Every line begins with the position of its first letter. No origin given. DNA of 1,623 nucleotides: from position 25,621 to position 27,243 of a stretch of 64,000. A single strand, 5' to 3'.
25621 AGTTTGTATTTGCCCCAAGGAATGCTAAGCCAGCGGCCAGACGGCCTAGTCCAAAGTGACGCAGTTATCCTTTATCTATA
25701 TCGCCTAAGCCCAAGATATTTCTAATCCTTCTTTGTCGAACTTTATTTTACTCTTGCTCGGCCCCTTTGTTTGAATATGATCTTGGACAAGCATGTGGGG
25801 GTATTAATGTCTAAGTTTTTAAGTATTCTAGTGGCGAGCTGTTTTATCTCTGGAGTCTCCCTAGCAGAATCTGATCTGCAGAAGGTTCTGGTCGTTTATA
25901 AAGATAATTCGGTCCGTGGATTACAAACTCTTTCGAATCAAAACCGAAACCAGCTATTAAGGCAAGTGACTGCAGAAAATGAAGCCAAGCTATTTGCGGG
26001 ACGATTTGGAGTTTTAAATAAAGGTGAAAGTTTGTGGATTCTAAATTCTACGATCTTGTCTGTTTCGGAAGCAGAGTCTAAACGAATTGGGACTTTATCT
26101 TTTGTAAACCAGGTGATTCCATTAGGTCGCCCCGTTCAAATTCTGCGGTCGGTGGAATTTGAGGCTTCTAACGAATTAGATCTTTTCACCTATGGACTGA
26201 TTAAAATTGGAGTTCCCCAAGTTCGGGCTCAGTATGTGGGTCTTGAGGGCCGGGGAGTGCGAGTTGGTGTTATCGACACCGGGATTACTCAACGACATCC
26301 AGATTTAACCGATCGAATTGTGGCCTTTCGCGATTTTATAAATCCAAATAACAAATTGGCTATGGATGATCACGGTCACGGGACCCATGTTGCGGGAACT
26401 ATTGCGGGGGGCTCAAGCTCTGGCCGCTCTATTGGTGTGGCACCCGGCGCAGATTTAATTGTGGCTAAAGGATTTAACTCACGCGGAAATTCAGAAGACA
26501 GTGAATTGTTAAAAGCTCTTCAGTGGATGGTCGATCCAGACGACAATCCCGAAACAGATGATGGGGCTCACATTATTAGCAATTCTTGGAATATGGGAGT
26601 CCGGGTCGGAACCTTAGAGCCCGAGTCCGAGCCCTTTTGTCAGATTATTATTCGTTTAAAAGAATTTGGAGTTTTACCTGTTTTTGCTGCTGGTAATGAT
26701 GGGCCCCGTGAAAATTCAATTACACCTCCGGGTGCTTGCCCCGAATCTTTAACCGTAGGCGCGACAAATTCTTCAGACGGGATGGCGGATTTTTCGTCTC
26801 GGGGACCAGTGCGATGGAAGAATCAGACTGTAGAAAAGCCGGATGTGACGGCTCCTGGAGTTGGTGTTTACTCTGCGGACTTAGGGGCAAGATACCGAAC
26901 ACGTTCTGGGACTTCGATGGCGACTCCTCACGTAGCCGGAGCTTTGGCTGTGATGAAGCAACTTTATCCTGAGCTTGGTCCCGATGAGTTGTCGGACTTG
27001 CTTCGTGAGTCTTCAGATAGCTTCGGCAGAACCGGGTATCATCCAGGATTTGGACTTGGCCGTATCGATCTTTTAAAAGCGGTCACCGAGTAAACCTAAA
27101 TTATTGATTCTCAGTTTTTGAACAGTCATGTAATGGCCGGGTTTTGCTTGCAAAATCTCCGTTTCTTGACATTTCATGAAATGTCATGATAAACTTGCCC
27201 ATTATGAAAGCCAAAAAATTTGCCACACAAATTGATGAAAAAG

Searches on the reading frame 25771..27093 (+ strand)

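Call 64: search_protein_families(library=pfam, proteins=[window:25771-27093:+], max_evalue=0.001)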
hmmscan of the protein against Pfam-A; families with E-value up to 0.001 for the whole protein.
window:25771-27093:+ (440 aa): 1 family
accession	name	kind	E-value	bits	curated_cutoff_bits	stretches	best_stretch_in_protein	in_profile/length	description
PF00082.27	Peptidase_S8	-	3.9e-58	197.5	21.8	1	160-430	1-288/288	Subtilase family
